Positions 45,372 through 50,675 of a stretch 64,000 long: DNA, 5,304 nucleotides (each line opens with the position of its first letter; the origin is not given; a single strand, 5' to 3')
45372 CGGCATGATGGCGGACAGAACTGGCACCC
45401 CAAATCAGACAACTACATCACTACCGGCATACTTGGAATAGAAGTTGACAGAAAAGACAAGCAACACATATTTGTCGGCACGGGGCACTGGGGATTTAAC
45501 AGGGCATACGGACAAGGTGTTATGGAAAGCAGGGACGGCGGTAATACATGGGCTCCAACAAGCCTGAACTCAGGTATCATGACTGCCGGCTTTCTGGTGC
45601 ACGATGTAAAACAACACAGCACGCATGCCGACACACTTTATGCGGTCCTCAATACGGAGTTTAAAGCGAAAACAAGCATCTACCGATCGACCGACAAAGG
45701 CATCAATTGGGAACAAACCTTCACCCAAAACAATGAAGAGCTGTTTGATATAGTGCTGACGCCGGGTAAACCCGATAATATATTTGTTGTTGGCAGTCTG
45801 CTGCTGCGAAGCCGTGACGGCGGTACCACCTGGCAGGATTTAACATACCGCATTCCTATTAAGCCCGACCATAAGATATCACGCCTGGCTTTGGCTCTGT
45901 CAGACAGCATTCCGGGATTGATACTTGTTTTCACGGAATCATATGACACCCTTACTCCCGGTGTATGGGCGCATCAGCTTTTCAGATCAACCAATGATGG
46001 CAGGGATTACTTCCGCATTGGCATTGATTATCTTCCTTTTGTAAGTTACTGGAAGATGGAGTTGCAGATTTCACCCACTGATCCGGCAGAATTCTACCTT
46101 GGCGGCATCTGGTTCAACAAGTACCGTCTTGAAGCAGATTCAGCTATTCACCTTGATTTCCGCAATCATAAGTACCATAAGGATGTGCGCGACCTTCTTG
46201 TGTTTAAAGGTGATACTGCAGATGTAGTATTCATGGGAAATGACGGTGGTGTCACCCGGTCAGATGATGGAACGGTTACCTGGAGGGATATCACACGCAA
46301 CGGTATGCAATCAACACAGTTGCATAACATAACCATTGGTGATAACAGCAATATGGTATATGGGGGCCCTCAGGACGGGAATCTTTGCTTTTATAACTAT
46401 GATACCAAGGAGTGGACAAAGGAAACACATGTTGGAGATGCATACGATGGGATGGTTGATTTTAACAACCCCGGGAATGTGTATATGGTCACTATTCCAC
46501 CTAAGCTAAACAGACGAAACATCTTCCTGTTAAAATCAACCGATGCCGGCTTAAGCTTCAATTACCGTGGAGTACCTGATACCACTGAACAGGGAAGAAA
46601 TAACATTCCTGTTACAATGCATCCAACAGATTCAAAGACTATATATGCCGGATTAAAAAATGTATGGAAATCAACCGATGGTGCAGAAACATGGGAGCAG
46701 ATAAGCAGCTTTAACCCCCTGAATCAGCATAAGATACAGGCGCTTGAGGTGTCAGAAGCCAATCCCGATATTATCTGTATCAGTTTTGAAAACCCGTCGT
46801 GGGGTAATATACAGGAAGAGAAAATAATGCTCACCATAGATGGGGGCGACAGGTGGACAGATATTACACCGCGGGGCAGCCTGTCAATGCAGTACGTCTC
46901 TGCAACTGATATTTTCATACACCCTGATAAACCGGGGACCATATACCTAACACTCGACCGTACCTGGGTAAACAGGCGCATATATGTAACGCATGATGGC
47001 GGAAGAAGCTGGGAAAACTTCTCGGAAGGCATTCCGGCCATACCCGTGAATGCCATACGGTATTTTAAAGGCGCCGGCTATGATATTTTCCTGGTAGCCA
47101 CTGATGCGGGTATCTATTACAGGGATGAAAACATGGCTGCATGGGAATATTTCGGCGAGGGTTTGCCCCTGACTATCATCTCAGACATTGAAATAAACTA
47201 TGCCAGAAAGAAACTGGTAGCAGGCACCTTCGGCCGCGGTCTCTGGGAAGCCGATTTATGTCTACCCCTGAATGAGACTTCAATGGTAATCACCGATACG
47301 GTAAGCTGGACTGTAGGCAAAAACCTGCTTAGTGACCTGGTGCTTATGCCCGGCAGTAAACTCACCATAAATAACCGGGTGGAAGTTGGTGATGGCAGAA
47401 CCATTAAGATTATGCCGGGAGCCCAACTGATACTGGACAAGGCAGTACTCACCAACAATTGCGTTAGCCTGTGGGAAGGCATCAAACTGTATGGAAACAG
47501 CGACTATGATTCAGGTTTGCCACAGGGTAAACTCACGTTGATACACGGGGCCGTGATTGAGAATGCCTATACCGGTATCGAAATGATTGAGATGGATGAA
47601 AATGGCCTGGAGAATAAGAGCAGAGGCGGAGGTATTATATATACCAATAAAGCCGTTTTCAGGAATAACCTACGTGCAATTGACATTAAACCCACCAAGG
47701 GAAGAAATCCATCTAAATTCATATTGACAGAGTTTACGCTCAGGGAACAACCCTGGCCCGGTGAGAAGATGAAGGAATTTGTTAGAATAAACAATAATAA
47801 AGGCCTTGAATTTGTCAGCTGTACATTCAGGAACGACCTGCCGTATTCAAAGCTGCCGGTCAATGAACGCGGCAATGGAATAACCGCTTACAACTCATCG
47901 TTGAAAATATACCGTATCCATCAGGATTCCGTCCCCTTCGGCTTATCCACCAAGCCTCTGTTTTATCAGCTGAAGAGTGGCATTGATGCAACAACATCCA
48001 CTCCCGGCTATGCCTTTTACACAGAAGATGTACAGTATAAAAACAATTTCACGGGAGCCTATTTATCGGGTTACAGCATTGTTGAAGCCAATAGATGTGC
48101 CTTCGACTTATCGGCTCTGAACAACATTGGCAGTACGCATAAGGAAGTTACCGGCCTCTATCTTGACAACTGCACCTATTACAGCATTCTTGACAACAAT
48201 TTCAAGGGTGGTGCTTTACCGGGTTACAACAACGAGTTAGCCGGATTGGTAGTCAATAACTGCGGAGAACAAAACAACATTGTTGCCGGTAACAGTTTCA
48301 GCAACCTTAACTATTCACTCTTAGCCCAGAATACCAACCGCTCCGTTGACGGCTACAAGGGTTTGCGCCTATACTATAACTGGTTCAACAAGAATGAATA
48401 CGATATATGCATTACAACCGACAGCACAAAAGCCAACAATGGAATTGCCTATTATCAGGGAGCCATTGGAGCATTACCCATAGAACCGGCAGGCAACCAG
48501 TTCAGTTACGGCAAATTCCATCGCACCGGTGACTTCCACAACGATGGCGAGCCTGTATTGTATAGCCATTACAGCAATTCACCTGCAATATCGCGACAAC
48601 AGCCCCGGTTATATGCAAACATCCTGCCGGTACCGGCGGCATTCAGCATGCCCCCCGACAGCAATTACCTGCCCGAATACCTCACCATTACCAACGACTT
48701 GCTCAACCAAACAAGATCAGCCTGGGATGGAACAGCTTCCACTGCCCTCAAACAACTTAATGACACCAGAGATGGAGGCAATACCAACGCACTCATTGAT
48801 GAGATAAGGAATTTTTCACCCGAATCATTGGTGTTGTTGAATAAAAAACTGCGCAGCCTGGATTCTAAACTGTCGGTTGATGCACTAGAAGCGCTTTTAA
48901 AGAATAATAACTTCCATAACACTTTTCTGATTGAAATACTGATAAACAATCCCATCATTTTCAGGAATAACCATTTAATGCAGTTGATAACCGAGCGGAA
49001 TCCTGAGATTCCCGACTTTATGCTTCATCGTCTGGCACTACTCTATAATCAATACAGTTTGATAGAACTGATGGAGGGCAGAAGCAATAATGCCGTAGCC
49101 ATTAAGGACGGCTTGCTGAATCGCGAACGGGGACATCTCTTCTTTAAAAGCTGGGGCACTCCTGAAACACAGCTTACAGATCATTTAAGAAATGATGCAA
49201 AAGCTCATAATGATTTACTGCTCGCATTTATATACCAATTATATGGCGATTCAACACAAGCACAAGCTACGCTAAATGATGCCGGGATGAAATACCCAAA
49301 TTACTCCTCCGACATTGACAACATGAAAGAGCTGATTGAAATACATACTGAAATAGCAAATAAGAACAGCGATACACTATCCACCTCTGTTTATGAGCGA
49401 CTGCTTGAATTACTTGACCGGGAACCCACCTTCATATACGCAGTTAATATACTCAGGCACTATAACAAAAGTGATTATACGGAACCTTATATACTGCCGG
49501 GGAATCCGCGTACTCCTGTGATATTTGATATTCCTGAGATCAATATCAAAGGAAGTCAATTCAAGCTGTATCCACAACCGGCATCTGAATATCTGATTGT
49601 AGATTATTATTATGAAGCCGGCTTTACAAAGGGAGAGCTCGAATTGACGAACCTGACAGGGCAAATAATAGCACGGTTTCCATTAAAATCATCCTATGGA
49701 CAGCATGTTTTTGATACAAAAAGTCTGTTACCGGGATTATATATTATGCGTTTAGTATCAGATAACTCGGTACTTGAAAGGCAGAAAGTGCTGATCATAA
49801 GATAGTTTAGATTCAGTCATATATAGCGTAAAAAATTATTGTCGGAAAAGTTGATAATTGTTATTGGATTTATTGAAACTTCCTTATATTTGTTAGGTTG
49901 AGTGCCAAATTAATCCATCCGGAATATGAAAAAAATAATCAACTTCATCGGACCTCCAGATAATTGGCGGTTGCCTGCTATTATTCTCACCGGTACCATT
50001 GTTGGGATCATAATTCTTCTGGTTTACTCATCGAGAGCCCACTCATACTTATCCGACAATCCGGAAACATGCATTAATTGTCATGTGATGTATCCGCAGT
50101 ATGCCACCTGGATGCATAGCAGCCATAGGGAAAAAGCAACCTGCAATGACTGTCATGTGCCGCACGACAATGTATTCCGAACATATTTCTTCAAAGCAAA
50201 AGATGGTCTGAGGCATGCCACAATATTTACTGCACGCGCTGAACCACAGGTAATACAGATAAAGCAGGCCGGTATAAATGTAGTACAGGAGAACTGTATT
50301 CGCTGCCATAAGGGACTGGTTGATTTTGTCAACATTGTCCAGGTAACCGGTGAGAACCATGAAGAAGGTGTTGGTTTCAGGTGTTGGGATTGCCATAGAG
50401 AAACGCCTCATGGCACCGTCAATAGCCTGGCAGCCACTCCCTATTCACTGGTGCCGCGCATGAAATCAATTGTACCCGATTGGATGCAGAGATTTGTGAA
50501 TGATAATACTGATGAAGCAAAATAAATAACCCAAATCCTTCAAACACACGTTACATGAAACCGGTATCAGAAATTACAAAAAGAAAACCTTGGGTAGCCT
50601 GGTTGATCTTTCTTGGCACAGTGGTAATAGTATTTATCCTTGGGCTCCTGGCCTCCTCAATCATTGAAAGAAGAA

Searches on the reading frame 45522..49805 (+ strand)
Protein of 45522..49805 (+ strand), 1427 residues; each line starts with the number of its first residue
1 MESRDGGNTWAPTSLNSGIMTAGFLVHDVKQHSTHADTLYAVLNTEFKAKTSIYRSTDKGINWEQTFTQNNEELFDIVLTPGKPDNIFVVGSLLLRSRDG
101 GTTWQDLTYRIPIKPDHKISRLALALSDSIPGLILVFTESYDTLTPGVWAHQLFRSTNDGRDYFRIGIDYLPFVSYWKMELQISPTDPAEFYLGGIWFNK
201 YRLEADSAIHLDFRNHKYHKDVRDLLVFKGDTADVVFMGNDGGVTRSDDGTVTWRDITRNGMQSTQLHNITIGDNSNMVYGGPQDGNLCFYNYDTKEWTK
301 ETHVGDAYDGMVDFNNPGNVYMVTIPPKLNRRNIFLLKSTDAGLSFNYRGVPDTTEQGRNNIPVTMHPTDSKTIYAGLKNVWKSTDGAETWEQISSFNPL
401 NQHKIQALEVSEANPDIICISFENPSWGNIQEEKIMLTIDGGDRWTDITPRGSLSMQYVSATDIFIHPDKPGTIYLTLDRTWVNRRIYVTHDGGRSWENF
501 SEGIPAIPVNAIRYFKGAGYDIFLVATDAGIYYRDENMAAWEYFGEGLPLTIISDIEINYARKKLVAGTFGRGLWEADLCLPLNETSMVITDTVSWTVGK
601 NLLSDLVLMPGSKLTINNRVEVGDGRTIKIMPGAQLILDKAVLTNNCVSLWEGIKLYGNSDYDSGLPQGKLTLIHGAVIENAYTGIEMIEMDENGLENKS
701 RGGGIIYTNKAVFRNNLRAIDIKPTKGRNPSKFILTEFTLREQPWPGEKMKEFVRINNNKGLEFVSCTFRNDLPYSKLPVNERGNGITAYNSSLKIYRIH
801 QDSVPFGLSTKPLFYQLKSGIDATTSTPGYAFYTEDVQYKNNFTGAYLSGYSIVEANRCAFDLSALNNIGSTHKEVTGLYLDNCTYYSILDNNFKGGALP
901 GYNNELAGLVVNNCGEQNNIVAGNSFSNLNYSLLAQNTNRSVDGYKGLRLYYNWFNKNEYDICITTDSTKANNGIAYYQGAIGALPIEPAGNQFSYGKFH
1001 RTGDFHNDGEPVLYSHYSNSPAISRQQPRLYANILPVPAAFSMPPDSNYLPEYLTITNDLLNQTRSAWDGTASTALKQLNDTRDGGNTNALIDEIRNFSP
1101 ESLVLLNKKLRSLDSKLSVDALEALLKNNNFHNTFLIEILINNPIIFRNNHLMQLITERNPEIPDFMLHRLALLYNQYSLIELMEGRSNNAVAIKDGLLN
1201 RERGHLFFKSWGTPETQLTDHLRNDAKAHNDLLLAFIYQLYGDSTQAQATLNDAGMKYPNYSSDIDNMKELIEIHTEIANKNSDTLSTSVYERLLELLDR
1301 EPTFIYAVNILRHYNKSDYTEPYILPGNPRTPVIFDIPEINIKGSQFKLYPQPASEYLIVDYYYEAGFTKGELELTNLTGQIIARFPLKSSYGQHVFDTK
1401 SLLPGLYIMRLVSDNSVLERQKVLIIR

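Call 3: search_protein_families(library=pfam, proteins=[window:45522-49805:+])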
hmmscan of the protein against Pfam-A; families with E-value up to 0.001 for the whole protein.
window:45522-49805:+ (1427 aa): 4 families
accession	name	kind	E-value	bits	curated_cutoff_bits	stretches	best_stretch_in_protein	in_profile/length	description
PF15902.12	Sortilin-Vps10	-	3.1e-19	69.5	33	3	337-449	4-113/446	Sortilin, neurotensin receptor 3,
PF18962.6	Por_Secre_tail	-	7.2e-06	26.6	27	1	1349-1425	1-75/75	Secretion system C-terminal sorting domain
PF14870.12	PSII_BNR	-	6.2e-05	22.8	27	0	61-108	7-54/303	Photosynthesis system II assembly factor YCF48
PF13088.12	BNR_2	-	9.4e-05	22.3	31.4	0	1-122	85-216/277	BNR repeat-like domain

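Call 4: search_protein_families(library=ncbifam, proteins=[window:45522-49805:+])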
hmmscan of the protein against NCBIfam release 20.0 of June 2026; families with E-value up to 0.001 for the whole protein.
window:45522-49805:+ (1427 aa): 3 families
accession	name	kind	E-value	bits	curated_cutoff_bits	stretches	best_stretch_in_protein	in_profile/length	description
NF045728.1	glycosyl_F510_1955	equivalog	1.4e-26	93.2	175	3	1-108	75-174/246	F510_1955 family glycosylhydrolase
TIGR04183.1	Por_Secre_tail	domain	9.7e-07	28.7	23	1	1349-1425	1-71/72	T9SS type A sorting domain-containing protein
NF010237.0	PRK13684.1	equivalog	3.3e-06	26.4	326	0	56-110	30-84/334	photosynthesis system II assembly factor Ycf48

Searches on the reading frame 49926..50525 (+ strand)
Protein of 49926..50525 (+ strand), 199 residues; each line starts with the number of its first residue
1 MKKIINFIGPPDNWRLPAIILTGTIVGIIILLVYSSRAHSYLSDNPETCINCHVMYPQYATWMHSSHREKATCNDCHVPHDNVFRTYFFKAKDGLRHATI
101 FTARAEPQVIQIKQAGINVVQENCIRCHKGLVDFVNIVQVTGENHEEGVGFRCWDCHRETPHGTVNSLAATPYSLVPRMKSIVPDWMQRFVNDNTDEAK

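Call 3: search_protein_families(library=pfam, proteins=[window:49926-50525:+])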
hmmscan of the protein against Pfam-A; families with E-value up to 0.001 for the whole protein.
window:49926-50525:+ (199 aa): 6 families
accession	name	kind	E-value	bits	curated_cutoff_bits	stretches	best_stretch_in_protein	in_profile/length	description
PF03264.19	Cytochrom_NNT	-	5e-14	52.9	24.1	1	14-165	6-172/174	NapC/NirT cytochrome c family, N-terminal region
PF14537.11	Cytochrom_c3_2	-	7.7e-06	26.7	25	0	115-159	20-66/79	Cytochrome c3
PF22678.1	Cytochrom_c_NrfB-like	-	1.7e-05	25.6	27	1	40-82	27-70/89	Cytochrome c-type protein NrfB-like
PF14522.11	Cytochrome_C7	-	8.3e-05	22.8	24.8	0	120-165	12-56/67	Cytochrome c7 and related cytochrome c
PF09699.15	Paired_CXXCH_1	-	0.00016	21.7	20.6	0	68-83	5-19/41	Doubled CXXCH motif (Paired_CXXCH_1)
PF22113.1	Mtrc-MtrF_II-IV_dom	-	0.00096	19.2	30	0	47-135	7-96/176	Outer membrane cytochrome MtrC/MtrF-like, domains II/IV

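Call 4: search_protein_families(library=ncbifam, proteins=[window:49926-50525:+])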
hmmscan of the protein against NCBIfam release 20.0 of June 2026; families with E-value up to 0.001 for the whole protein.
window:49926-50525:+ (199 aa): 12 families
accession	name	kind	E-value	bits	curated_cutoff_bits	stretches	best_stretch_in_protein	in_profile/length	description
TIGR03153.1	cytochr_NrfH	equivalog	1.5e-48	164.4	134.2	1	20-162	2-138/138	cytochrome c nitrite reductase small subunit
TIGR02162.1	torC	equivalog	5e-10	39.2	478.2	1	7-83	7-87/387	pentaheme c-type cytochrome TorC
TIGR02161.1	napC_nirT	subfamily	6.1e-10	39.3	310.6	1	2-83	3-88/185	periplasmic nitrate (or nitrite) reductase c-type cytochrome, NapC/NirT family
NF007906.0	PRK10617.1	equivalog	2.6e-09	37.2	349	1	2-162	12-188/200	cytochrome c-type protein NapC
NF011606.0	PRK15032.1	equivalog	2.8e-08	33.3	455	1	1-81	1-85/390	pentaheme c-type cytochrome TorC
NF038038.1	cytoc_DsrJ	equivalog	2.2e-06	28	100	0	36-77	80-121/121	sulfate reduction electron transfer complex DsrMKJOP subunit DsrJ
NF047727.1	4hemeCytCCctA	equivalog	1.8e-05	24.8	180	1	47-82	58-92/109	tetraheme c-type cytochrome CctA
TIGR03146.1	cyt_nit_nrfB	equivalog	2.1e-05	24.9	166.6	1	42-83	80-122/145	cytochrome c nitrite reductase pentaheme subunit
NF045713.1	CxxCH_16_HmcA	equivalog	2.6e-05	23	400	1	43-181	171-271/541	sulfate respiration complex hexadecaheme cytochrome HmcA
TIGR03508.1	decahem_SO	subfamily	3.1e-05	23.6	192.2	1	42-159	66-176/258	DmsE family decaheme c-type cytochrome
NF008659.0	PRK11659.1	equivalog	6.6e-05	22.7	184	0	39-82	103-147/188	cytochrome c nitrite reductase pentaheme subunit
NF041028.1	decahem_GSU2203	exception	0.00015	21.1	325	1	45-159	100-209/317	GSU2203 family decaheme c-type cytochrome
